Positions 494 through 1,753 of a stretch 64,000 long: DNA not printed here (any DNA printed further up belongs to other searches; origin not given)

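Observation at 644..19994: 19-kb glycan operon built around polyprenyl-phosphate-sugar GT2s and GT-C transferases, with no visible export/polymerisation machinery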

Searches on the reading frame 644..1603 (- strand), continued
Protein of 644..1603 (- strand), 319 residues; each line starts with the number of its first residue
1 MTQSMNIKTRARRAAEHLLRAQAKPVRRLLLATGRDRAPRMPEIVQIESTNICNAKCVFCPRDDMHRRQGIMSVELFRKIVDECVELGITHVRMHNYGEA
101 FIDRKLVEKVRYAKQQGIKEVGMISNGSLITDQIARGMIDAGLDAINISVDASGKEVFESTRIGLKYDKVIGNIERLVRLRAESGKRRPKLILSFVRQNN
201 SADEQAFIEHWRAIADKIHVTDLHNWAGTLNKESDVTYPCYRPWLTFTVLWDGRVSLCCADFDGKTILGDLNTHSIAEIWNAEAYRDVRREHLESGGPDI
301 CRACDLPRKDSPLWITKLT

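Call 46: search_protein_families(library=pfam, proteins=[L128:11694-12557:+, L128:12559-13602:+, L128:13563-14561:+, L128:14561-15703:+, L128:15694-16143:+, L128:16393-18015:+, L128:18012-19205:+, L128:19248-19979:+, L128:20041-21303:+, L128:8400-10004:+], max_evalue=0.01)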
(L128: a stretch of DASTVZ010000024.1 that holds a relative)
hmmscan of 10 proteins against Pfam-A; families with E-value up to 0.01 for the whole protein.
L128:11694-12557:+ (287 aa): 9 families
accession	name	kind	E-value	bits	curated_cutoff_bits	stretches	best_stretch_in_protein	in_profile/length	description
PF08241.18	Methyltransf_11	-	2.9e-22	79.5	21.2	1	59-154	1-94/95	Methyltransferase domain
PF13649.12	Methyltransf_25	-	1.9e-19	70.5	27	1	58-151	1-97/97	Methyltransferase domain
PF13489.12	Methyltransf_23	-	1.9e-16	60.7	27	1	38-158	4-119/164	Methyltransferase domain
PF13847.12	Methyltransf_31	-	9.6e-14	51.7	27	1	57-157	6-111/145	Methyltransferase domain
PF08242.18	Methyltransf_12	-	2e-12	48.1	30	1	59-153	1-98/98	Methyltransferase domain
PF01209.24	Ubie_methyltran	-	3.1e-10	40.3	20.1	1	54-155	47-151/233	ubiE/COQ5 methyltransferase family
PF03141.22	Methyltransf_29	-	1.4e-06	27.6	23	1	57-159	120-221/506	Putative S-adenosyl-L-methionine-dependent methyltransferase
PF08003.17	Methyltransf_9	-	1.4e-05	24.7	23.8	1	56-157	116-219/315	Protein of unknown function (DUF1698)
PF20922.3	Anamorsin_N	-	0.0089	16.2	27.1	0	116-156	47-88/163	Anamorsin, N-terminal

L128:12559-13602:+ (347 aa): 3 families
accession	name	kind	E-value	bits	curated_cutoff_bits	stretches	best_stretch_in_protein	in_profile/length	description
PF13527.13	Acetyltransf_9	-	1.7e-10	41.4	25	1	4-104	2-95/127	Acetyltransferase (GNAT) domain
PF00583.31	Acetyltransf_1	-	8.9e-07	29.6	20.7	0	38-104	27-82/116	Acetyltransferase (GNAT) family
PF13508.13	Acetyltransf_7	-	1.1e-05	26.1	27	1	51-128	4-79/84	Acetyltransferase (GNAT) domain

L128:13563-14561:+ (332 aa): 1 family
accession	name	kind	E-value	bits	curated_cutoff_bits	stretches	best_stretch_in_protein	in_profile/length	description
PF01522.26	Polysacc_deac_1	-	0.00022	21.6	23.1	1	47-162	22-121/124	Polysaccharide deacetylase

L128:14561-15703:+ (380 aa): 5 families
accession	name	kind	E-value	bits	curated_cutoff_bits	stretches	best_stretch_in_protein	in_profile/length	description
PF00534.26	Glycos_transf_1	-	1e-31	110.2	26.4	1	190-345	3-159/172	Glycosyl transferases group 1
PF13692.12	Glyco_trans_1_4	-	2e-28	99.9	27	1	203-343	3-141/142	Glycosyl transferases group 1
PF13439.12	Glyco_transf_4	-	8.4e-10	39.4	28.5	1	24-177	11-166/170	Glycosyltransferase Family 4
PF20706.3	GT4-conflict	-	9.7e-09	35.1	26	1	205-311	201-315/385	Family 4 Glycosyltransferase in conflict systems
PF13524.12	Glyco_trans_1_2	-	3e-05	24.5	25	1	227-348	9-118/144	Glycosyl transferase-like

L128:15694-16143:+ (149 aa): 2 families
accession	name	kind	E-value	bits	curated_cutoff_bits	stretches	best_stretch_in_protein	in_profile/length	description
PF09424.15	YqeY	-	9.6e-46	155.9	27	1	5-147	2-143/143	Yqey-like protein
PF02637.23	GatB_Yqey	-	0.00096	19.5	27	0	79-147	74-148/148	GatB domain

L128:16393-18015:+ (540 aa): 3 families
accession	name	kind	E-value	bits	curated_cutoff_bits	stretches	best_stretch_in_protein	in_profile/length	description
PF03023.19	MurJ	-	2.5e-117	392.7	27.4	1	35-488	2-447/451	Lipid II flippase MurJ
PF01554.23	MatE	-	5.7e-06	26.6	24.9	1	260-411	14-160/161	MatE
PF13440.11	Polysacc_synt_3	-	0.0002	21.1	23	1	108-349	56-284/293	Polysaccharide biosynthesis protein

L128:18012-19205:+ (397 aa): 1 family
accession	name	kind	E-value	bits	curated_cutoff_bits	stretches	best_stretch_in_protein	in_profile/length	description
PF07690.21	MFS_1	-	4.5e-32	111.8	33.4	2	18-236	5-235/347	Major Facilitator Superfamily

L128:19248-19979:+ (243 aa): 2 families
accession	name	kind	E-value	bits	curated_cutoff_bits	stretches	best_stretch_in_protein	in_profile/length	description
PF01694.28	Rhomboid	-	6.1e-28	98.2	22.6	1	60-200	4-136/143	Rhomboid domain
PF08551.15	DUF1751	-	1.7e-10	41.8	22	1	55-147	5-97/99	Eukaryotic integral membrane protein (DUF1751)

L128:20041-21303:+ (420 aa): 0 families

L128:8400-10004:+ (534 aa): 0 families

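Call 52: search_solved_structures(query=window:644-1603:-, max_evalue=0.00001)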
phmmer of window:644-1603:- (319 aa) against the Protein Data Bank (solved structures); distinct sequences matched with E-value up to 0.00001: 4.
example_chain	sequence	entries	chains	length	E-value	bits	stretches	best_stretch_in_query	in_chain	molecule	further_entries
4m7t_A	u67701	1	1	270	1.3e-10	44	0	40-160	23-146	BtrN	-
4m7s_A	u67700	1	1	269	2.2e-10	43.3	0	43-160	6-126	BtrN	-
1tv7_A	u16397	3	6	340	1.1e-06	31.2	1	39-162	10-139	Molybdenum cofactor biosynthesis protein A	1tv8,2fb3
2fb2_A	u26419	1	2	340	1.7e-06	30.5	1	44-162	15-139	Molybdenum cofactor biosynthesis protein A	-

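Call 62: search_protein_families(library=ncbifam, proteins=[L048:5319-6872:+, L048:10071-11582:+, L128:13563-14561:+, L128:12559-13602:+], max_evalue=0.00001)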
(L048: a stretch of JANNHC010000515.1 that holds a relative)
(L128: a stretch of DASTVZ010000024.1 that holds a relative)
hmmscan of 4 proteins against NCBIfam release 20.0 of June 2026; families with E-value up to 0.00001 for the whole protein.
L048:5319-6872:+ (517 aa): 2 families
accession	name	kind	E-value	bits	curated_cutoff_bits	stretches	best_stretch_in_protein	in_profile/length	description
NF050818.1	PolSacchBiosHfsF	equivalog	1.3e-17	64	700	1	26-462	20-458/468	polysaccharide biosynthesis protein HfsF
TIGR00797.1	matE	subfamily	7.9e-07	28.3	147.4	0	98-201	86-193/396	MATE family efflux transporter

L048:10071-11582:+ (503 aa): 24 families
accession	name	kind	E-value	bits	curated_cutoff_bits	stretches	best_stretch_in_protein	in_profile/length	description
TIGR02026.1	BchE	equivalog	6.5e-54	183.6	481.35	1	40-457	19-432/497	magnesium-protoporphyrin IX monomethyl ester anaerobic oxidative cyclase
TIGR03471.1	HpnJ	equivalog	5.7e-48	164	577.6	1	10-466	2-446/472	hopanoid biosynthesis associated radical SAM protein HpnJ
NF050148.1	rSAM_ApyD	equivalog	3.2e-34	118.3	750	1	107-408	96-394/645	RiPP biosynthesis radical SAM protein ApyD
TIGR04479.1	bcpD_PhpK_rSAM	subfamily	1.7e-31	109.2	600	1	214-389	240-413/504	PhpK family radical SAM P-methyltransferase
TIGR04385.1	B12_rSAM_cofa1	equivalog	7.4e-31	107.8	450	1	116-379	102-358/438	B12 lower ligand biosynthesis radical SAM protein BzaD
TIGR04072.2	rSAM_ladder_B12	equivalog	2.5e-28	98.9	360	1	193-447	161-406/443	lipid biosynthesis B12-binding/radical SAM protein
NF033070.1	rSAM_AprD4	equivalog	1.7e-26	93.1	500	1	41-407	40-390/456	AprD4 family radical SAM diol-dehydratase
TIGR04295.1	B12_rSAM_oligo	hypoth_equivalog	8.7e-26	90.6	400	1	43-340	25-316/422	TIGR04295 family B12-binding domain-containing radical SAM protein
TIGR04014.1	B12_SAM_MJ_0865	equivalog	2.9e-22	79.1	360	1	93-409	48-360/434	methyl-coenzyme M reductase glutamine C-methyltransferase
TIGR04013.1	B12_SAM_MJ_1487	hypoth_equivalog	1.2e-19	70.4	251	1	87-258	45-194/382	TIGR04013 family B12-binding domain/radical SAM domain-containing protein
NF038361.1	rSAM_Sden_1168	equivalog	2e-19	69.5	575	1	189-413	249-479/560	Sden_1168 family B12-binding radical SAM P-methyltransferase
TIGR03975.1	rSAM_ocin_1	subfamily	1.4e-16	60.1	281.85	1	72-378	117-423/606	RiPP maturation radical SAM C-methyltransferase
TIGR04367.1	HpnR_B12_rSAM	equivalog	4e-16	58.6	650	1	43-406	22-372/490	hopanoid C-3 methylase HpnR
NF045585.1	rSAM_slr0320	equivalog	2.4e-14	52.7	775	1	214-389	234-413/511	photosystem II high light acclimation radical SAM protein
NF040546.1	rSAM_CUAEP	equivalog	7.4e-14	51.3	500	1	41-363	11-319/468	CUAEP/CCAEP-tail radical SAM (seleno)protein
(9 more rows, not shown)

L128:13563-14561:+ (332 aa): 0 families

L128:12559-13602:+ (347 aa): 0 families
